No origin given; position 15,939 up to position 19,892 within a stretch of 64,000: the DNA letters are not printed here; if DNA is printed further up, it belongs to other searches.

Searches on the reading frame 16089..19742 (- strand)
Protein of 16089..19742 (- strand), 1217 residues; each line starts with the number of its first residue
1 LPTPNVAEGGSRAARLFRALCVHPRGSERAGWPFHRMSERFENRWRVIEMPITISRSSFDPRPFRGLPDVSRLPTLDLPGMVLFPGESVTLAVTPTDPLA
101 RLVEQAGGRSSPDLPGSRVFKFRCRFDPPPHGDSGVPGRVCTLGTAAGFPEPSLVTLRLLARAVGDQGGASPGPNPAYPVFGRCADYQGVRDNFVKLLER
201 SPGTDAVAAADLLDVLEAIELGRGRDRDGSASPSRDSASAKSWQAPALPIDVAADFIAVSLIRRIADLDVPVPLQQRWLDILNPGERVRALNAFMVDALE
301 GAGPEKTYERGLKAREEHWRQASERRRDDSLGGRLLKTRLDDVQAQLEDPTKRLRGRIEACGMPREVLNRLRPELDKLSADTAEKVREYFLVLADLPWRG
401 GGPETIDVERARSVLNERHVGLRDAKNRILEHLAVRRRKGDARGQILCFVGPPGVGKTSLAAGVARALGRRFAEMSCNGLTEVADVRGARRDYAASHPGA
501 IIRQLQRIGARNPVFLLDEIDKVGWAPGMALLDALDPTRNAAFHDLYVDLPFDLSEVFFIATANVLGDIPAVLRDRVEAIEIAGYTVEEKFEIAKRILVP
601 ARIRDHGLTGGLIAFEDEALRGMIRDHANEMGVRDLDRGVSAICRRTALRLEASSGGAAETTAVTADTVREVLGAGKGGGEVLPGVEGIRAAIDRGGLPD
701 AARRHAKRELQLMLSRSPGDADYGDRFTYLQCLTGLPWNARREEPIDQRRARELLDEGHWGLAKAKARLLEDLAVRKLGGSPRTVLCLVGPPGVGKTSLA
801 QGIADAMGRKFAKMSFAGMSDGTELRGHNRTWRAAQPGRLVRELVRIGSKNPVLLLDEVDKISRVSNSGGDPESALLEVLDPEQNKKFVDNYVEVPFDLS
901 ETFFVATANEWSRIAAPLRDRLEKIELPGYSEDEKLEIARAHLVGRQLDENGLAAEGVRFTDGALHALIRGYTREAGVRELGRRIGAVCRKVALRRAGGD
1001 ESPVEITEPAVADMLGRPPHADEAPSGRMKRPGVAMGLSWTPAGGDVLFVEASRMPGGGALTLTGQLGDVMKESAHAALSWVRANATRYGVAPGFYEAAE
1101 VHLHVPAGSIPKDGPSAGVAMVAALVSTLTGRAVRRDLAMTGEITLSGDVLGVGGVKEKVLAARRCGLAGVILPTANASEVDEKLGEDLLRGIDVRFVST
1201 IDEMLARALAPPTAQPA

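Call 13: search_protein_families(library=pfam, proteins=[window:16089-19742:-])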
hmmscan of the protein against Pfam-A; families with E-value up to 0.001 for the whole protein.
window:16089-19742:- (1217 aa): 29 families (the best 25 are shown)
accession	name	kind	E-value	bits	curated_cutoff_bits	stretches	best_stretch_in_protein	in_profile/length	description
PF05362.19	Lon_C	-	1.2e-74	250.8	21.1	1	1006-1209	2-203/205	Lon protease (S16) C-terminal proteolytic domain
PF00004.35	AAA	-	7.4e-39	133.6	21.2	2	786-925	1-126/131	ATPase family associated with various cellular activities (AAA)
PF22667.2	Lon_lid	-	2.5e-31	107.6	27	2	950-1000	2-52/57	Lon protease AAA+ ATPase lid domain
PF07728.20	AAA_5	-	8.6e-21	74.8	22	2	447-576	2-138/139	AAA domain (dynein-related subfamily)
PF13401.12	AAA_22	-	1.2e-10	42.3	27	1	444-532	5-101/130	AAA domain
PF07724.20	AAA_2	-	2.3e-10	41.2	27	1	785-909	5-124/166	AAA domain (Cdc48 subfamily)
PF05496.18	RuvB_N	-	3.9e-10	40.1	27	0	419-486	9-75/159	Holliday junction DNA helicase RuvB P-loop domain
PF13191.12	AAA_16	-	9.1e-09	36.5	32.6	1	428-480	10-63/167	AAA ATPase domain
PF01695.23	IstB_IS21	-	3.1e-08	33.8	24.1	0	786-860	95-163/238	IstB-like ATP binding protein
PF13173.12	AAA_14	-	7e-07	29.7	27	0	784-866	3-78/129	AAA domain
PF05729.18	NACHT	-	2.4e-06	27.9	26.7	0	785-809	2-26/167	NACHT domain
PF06068.19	TIP49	-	2.9e-06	27.1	23.8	0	440-473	46-81/347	TIP49 P-loop domain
PF24883.2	NPHP3_N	-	3.5e-06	27.7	24.8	0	429-470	6-48/164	Nephrocystin 3, N-terminal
PF02367.23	TsaE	-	3.5e-06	27.4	26.6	0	781-809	19-47/128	Threonylcarbamoyl adenosine biosynthesis protein TsaE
PF00931.28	NB-ARC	-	6.7e-06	26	23.5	0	426-467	5-41/248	NB-ARC domain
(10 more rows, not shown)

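Call 19: find_encoding_contigs(protein=window:16089-19595:-, flank=10000, max_places=6)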
Protein window:16089-19595:- (1168 aa): no gene with exactly this product is on record in the collection.

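Call 26: find_homologous_proteins(query=window:16089-19595:-, max_evalue=1e-50)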
Query window:16089-19595:- (1168 aa): 6833 proteins with E <= 1e-50 among 8000 candidates; the best 120 are listed.
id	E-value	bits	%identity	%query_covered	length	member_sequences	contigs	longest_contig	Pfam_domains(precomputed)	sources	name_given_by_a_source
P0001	0.0e+0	2495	96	100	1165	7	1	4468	PF13173.13,PF06068.20,PF13604.13,PF00004.36,PF13401.13,PF22667.3,PF13238.13,PF05496.19,PF07728.21,PF00931.29,PF13191.13,PF13541.13,PF01695.24,PF07724.21,PF24883.3,PF08298.18,PF05729.19,PF02367.24,PF13521.13,PF05362.20,PF00910.29,PF20720.4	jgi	-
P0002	0.0e+0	1835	84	87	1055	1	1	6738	PF13173.13,PF13671.13,PF00004.36,PF13401.13,PF22667.3,PF13238.13,PF07728.21,PF00931.29,PF13191.13,PF13541.13,PF07724.21,PF24883.3,PF08298.18,PF05729.19,PF13521.13,PF05362.20,PF06068.20,PF05496.19,PF01695.24,PF00005.34,PF07726.18,PF02367.24,PF00910.29,PF20720.4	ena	-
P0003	0.0e+0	1649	68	99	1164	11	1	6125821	PF13173.13,PF13604.13,PF13671.13,PF00004.36,PF13401.13,PF03193.23,PF22667.3,PF13238.13,PF05496.19,PF07728.21,PF00931.29,PF13191.13,PF13541.13,PF01695.24,PF07724.21,PF24883.3,PF07726.18,PF08298.18,PF05729.19,PF13521.13,PF05362.20,PF00910.29,PF20720.4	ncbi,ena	-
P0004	0.0e+0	1632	68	100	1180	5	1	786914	PF13173.13,PF13671.13,PF00004.36,PF13401.13,PF22667.3,PF13238.13,PF05496.19,PF07728.21,PF00931.29,PF13191.13,PF13541.13,PF01695.24,PF07724.21,PF24883.3,PF07726.18,PF08298.18,PF05729.19,PF13521.13,PF05362.20,PF13207.13,PF00910.29,PF20720.4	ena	-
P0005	0.0e+0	1563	66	98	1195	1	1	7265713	PF13173.13,PF06068.20,PF13671.13,PF00004.36,PF13401.13,PF22667.3,PF13238.13,PF05496.19,PF07728.21,PF00931.29,PF13191.13,PF01695.24,PF07724.21,PF24883.3,PF07726.18,PF05729.19,PF13521.13,PF05362.20,PF13207.13,PF00910.29,PF01078.28,PF20720.4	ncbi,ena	-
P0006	0.0e+0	1518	64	100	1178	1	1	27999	PF13173.13,PF13604.13,PF13671.13,PF00004.36,PF13401.13,PF03193.23,PF22667.3,PF13238.13,PF05496.19,PF07728.21,PF13191.13,PF13541.13,PF01695.24,PF07724.21,PF00005.34,PF08298.18,PF05729.19,PF02367.24,PF13521.13,PF05362.20,PF00910.29,PF01078.28,PF20720.4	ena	-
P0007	0.0e+0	1517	63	97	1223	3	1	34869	PF13173.13,PF13671.13,PF00004.36,PF13401.13,PF03193.23,PF22667.3,PF13238.13,PF05496.19,PF07728.21,PF13191.13,PF13541.13,PF01695.24,PF07724.21,PF24883.3,PF00005.34,PF08298.18,PF05729.19,PF13521.13,PF05362.20,PF00910.29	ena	-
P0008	0.0e+0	1512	64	99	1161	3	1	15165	PF13173.13,PF13604.13,PF13671.13,PF00004.36,PF13401.13,PF22667.3,PF13238.13,PF05496.19,PF07728.21,PF13191.13,PF13541.13,PF01695.24,PF07724.21,PF24883.3,PF08298.18,PF05729.19,PF02367.24,PF13521.13,PF05362.20,PF01078.28,PF20720.4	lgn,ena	-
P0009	0.0e+0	1510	64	98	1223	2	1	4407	PF13173.13,PF03266.22,PF13671.13,PF00004.36,PF13401.13,PF03193.23,PF22667.3,PF13238.13,PF05496.19,PF07728.21,PF13191.13,PF13541.13,PF01695.24,PF07724.21,PF24883.3,PF08298.18,PF05729.19,PF13521.13,PF05362.20,PF00910.29,PF20720.4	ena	-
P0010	0.0e+0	1508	64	97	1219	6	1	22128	PF13173.13,PF13671.13,PF00004.36,PF13401.13,PF03193.23,PF22667.3,PF05496.19,PF07728.21,PF13191.13,PF13541.13,PF01695.24,PF07724.21,PF24883.3,PF08298.18,PF05729.19,PF13521.13,PF05362.20,PF00910.29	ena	-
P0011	0.0e+0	1507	64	98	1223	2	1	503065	PF13173.13,PF03266.22,PF13671.13,PF00004.36,PF13401.13,PF03193.23,PF22667.3,PF13238.13,PF05496.19,PF07728.21,PF13191.13,PF13541.13,PF01695.24,PF07724.21,PF24883.3,PF08298.18,PF05729.19,PF13521.13,PF05362.20,PF00910.29,PF20720.4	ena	-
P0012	0.0e+0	1507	64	98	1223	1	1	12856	PF13173.13,PF03266.22,PF13671.13,PF00004.36,PF13401.13,PF03193.23,PF22667.3,PF13238.13,PF05496.19,PF07728.21,PF13191.13,PF13541.13,PF01695.24,PF07724.21,PF24883.3,PF08298.18,PF05729.19,PF13521.13,PF05362.20,PF00910.29,PF20720.4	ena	-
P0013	0.0e+0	1506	62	99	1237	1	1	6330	PF13173.13,PF13671.13,PF00004.36,PF13401.13,PF03193.23,PF22667.3,PF13238.13,PF05496.19,PF07728.21,PF13191.13,PF13541.13,PF01695.24,PF07724.21,PF24883.3,PF07726.18,PF08298.18,PF05729.19,PF13521.13,PF05362.20,PF00910.29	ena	-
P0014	0.0e+0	1504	63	98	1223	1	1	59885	PF03266.22,PF13671.13,PF00004.36,PF13401.13,PF03193.23,PF22667.3,PF13238.13,PF05496.19,PF07728.21,PF13191.13,PF13541.13,PF01695.24,PF07724.21,PF24883.3,PF08298.18,PF05729.19,PF13521.13,PF05362.20,PF00910.29,PF20720.4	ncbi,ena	-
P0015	0.0e+0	1500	63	98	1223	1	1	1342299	PF13173.13,PF03266.22,PF13671.13,PF00004.36,PF13401.13,PF03193.23,PF22667.3,PF13238.13,PF05496.19,PF07728.21,PF13191.13,PF13541.13,PF01695.24,PF07724.21,PF24883.3,PF08298.18,PF05729.19,PF13521.13,PF05362.20,PF00910.29,PF20720.4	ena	-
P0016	0.0e+0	1499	64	100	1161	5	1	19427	PF13173.13,PF06068.20,PF13604.13,PF13671.13,PF00004.36,PF13401.13,PF22667.3,PF13238.13,PF05496.19,PF07728.21,PF13191.13,PF13541.13,PF01695.24,PF07724.21,PF24883.3,PF05729.19,PF02367.24,PF13521.13,PF05362.20,PF00910.29,PF01078.28,PF20720.4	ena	-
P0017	0.0e+0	1498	64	99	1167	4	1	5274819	PF13173.13,PF13604.13,PF13671.13,PF00004.36,PF13401.13,PF03193.23,PF22667.3,PF13238.13,PF07728.21,PF00931.29,PF13191.13,PF07724.21,PF24883.3,PF08298.18,PF05729.19,PF13521.13,PF05362.20,PF05496.19,PF01695.24,PF00005.34,PF02367.24,PF13207.13,PF00910.29,PF01078.28,PF20720.4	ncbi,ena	-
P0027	0.0e+0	1484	63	98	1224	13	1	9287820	PF03266.22,PF13671.13,PF00004.36,PF13401.13,PF03193.23,PF22667.3,PF13238.13,PF05496.19,PF07728.21,PF13191.13,PF13541.13,PF01695.24,PF07724.21,PF24883.3,PF00005.34,PF08298.18,PF05729.19,PF13521.13,PF05362.20,PF00910.29,PF20720.4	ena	-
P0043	0.0e+0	1456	61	98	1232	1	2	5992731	PF13173.13,PF03266.22,PF13671.13,PF00004.36,PF13401.13,PF03193.23,PF22667.3,PF13238.13,PF05496.19,PF07728.21,PF00931.29,PF13191.13,PF13541.13,PF01695.24,PF07724.21,PF24883.3,PF08298.18,PF05729.19,PF13521.13,PF05362.20,PF13207.13,PF00910.29,PF20720.4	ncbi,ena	-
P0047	0.0e+0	1451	62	98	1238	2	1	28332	PF13173.13,PF13671.13,PF00004.36,PF13401.13,PF03193.23,PF22667.3,PF13238.13,PF05496.19,PF07728.21,PF13191.13,PF13541.13,PF01695.24,PF07724.21,PF24883.3,PF08298.18,PF05729.19,PF13521.13,PF05362.20,PF00910.29,PF20720.4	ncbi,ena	-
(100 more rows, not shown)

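Call 28: find_encoding_contigs(protein=P0001, flank=10000, max_places=6)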
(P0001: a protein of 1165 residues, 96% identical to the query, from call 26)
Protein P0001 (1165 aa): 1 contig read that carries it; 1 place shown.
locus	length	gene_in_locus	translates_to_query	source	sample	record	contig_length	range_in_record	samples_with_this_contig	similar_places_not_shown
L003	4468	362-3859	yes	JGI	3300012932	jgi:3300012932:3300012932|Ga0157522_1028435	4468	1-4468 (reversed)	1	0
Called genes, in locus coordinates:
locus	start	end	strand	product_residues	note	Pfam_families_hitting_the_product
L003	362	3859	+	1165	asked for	PF00004:AAA, PF07728:AAA_5, PF22667:Lon_lid, PF00004:AAA, PF07724:AAA_2 (weak), PF07728:AAA_5 (weak), PF22667:Lon_lid, PF05362:Lon_C, +17 more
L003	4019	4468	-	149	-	?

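Call 29: find_encoding_contigs(protein=P0002, flank=10000, max_places=4)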
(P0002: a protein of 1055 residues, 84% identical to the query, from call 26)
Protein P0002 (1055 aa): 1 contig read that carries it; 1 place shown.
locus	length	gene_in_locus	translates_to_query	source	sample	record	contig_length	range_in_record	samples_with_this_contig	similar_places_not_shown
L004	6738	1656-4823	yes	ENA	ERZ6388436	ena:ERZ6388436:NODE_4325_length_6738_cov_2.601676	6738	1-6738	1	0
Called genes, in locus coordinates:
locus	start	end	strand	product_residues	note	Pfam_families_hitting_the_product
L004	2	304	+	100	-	?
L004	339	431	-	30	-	-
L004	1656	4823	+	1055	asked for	PF00004:AAA, PF07728:AAA_5, PF22667:Lon_lid, PF00004:AAA, PF07728:AAA_5, PF22667:Lon_lid, PF05362:Lon_C, PF13541:ChlI (weak), +19 more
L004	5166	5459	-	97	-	-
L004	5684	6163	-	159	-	-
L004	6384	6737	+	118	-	?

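Call 30: find_encoding_contigs(protein=P0003, flank=6000, max_places=4)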
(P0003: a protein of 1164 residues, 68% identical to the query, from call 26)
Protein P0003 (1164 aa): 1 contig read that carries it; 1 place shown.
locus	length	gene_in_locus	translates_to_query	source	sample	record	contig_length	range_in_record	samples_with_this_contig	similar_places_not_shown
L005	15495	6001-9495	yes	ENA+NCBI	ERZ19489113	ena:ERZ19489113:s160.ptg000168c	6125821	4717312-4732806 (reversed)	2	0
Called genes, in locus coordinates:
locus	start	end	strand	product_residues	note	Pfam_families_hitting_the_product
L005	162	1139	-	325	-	PF06283:ThuA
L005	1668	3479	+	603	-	PF09820:AAA-ATPase_like, PF08011:PDDEXK_9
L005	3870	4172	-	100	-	-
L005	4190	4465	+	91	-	-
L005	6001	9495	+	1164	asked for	PF00004:AAA, PF07728:AAA_5, PF13401:AAA_22 (weak), PF22667:Lon_lid, PF00004:AAA, PF07728:AAA_5 (weak), PF22667:Lon_lid, PF05362:Lon_C, +18 more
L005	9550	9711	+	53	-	-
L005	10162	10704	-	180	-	PF06271:RDD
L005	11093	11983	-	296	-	-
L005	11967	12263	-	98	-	-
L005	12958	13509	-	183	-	-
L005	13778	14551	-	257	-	-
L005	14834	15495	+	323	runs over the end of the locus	PF00717:Peptidase_S24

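Call 31: find_encoding_contigs(protein=P0004, flank=6000, max_places=3)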
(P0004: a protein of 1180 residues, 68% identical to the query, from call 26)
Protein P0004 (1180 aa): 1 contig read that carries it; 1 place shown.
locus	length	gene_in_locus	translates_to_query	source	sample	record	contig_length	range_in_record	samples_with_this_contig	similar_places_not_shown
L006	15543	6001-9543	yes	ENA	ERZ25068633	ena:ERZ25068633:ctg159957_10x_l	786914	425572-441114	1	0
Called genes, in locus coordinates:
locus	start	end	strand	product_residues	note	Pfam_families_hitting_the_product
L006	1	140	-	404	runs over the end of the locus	PF01566:Nramp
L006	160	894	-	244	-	PF01209:Ubie_methyltran (weak), PF13489:Methyltransf_23, PF05175:MTS (weak), PF13847:Methyltransf_31, PF08241:Methyltransf_11, PF08242:Methyltransf_12, PF13649:Methyltransf_25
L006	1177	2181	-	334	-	PF08450:SGL (faint), PF24684:Vgb_lyase, PF07494:Reg_prop (faint)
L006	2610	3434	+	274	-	PF12697:Abhydrolase_6 (faint), PF00756:Esterase (weak), PF00561:Abhydrolase_1 (faint), PF12146:Hydrolase_4 (weak), PF01738:DLH (weak), PF12740:PETase (weak), PF00326:Peptidase_S9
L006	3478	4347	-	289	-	PF13709:DUF4159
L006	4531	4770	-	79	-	-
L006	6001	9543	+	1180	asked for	PF00004:AAA, PF07728:AAA_5, PF22667:Lon_lid (weak), PF13191:AAA_16 (weak), PF00004:AAA, PF07728:AAA_5, PF22667:Lon_lid, PF05362:Lon_C, +17 more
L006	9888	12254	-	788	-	PF07995:GSDH, PF02627:CMD (faint)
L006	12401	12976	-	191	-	PF09335:VTT_dom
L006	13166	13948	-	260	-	PF00254:FKBP_C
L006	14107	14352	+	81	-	PF01402:RHH_1 (weak)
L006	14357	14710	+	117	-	PF01850:PIN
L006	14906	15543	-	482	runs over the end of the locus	PF12796:Ank_2, PF13637:Ank_4, PF00023:Ank, PF13637:Ank_4, PF13857:Ank_5 (weak), PF12796:Ank_2, PF12796:Ank_2, PF12796:Ank_2, +8 more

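Call 41: find_encoding_contigs(protein=P0005, flank=4000, max_places=2)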
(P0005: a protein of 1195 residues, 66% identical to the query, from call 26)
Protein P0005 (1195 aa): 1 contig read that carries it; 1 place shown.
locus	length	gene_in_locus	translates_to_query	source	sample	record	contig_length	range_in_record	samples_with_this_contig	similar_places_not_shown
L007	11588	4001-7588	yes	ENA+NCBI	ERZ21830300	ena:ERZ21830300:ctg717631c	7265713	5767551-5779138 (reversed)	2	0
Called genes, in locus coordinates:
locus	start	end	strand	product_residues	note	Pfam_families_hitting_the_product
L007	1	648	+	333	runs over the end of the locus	-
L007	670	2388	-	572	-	PF01011:PQQ, PF07774:EMC1_C (faint), PF13360:PQQ_2, PF13570:Beta-prop_ACSF4 (weak), PF01011:PQQ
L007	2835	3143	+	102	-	-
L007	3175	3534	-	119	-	-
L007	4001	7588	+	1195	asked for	PF00004:AAA, PF07728:AAA_5, PF22667:Lon_lid (weak), PF00004:AAA, PF07728:AAA_5, PF13191:AAA_16 (weak), PF22667:Lon_lid, PF05362:Lon_C, +17 more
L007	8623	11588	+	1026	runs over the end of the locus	-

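Call 42: find_encoding_contigs(protein=P0017, flank=4000, max_places=2)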
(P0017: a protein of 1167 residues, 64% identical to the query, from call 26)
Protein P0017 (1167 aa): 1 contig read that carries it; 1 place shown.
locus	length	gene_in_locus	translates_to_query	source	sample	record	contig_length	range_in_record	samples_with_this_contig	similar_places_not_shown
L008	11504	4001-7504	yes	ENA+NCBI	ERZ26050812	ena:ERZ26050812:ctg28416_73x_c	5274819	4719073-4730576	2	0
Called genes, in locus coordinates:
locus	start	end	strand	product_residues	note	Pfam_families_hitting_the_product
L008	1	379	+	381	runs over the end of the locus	PF09344:Cas_CT1975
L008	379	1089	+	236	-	PF09704:Cas_Cas5d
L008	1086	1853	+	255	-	PF08798:CRISPR_assoc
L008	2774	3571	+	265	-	-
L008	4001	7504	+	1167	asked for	PF13191:AAA_16 (weak), PF00004:AAA, PF07728:AAA_5, PF13401:AAA_22 (weak), PF22667:Lon_lid, PF00004:AAA, PF22667:Lon_lid, PF05362:Lon_C, +20 more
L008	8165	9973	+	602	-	-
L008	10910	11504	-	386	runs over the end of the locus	PF14294:DUF4372, PF01609:DDE_Tnp_1, PF13612:DDE_Tnp_1_3 (weak), PF13701:DDE_Tnp_1_4 (weak)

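Call 43: find_encoding_contigs(protein=P0016, flank=4000, max_places=2)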
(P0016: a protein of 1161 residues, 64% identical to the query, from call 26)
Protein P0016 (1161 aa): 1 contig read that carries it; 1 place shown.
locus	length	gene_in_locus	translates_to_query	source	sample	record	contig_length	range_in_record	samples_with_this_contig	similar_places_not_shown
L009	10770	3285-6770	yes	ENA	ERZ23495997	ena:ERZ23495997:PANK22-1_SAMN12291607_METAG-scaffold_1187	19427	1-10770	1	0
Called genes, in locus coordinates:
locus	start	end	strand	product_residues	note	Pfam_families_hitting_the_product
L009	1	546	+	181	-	?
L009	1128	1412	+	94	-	-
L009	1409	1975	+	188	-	-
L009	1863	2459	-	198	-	-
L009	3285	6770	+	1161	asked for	PF13191:AAA_16 (weak), PF00004:AAA, PF07728:AAA_5, PF22667:Lon_lid, PF00004:AAA, PF22667:Lon_lid, PF05362:Lon_C, PF13541:ChlI, +17 more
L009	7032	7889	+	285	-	-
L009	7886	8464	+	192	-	-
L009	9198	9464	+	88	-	-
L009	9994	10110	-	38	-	-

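Call 44: find_encoding_contigs(protein=P0027, flank=4000, max_places=2)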
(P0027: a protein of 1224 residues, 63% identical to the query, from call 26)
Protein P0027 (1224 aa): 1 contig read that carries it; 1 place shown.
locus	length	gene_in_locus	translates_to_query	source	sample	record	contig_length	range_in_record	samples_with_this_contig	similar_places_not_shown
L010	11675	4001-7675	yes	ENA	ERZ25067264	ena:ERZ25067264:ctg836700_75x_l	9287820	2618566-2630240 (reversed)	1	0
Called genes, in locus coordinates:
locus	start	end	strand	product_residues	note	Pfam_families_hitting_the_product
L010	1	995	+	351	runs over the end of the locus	-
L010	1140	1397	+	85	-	PF01442:Apolipoprotein (weak)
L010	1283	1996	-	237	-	-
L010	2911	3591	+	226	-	PF06414:Zeta_toxin (faint), PF13671:AAA_33 (faint)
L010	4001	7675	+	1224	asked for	PF00004:AAA, PF07728:AAA_5, PF22667:Lon_lid, PF00004:AAA, PF07728:AAA_5, PF22667:Lon_lid, PF05362:Lon_C, PF13541:ChlI (weak), +16 more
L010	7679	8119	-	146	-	PF01381:HTH_3, PF12844:HTH_19 (weak), PF13443:HTH_26 (weak)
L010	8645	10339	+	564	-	PF01435:Peptidase_M48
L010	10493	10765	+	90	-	-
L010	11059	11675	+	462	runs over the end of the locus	PF01471:PG_binding_1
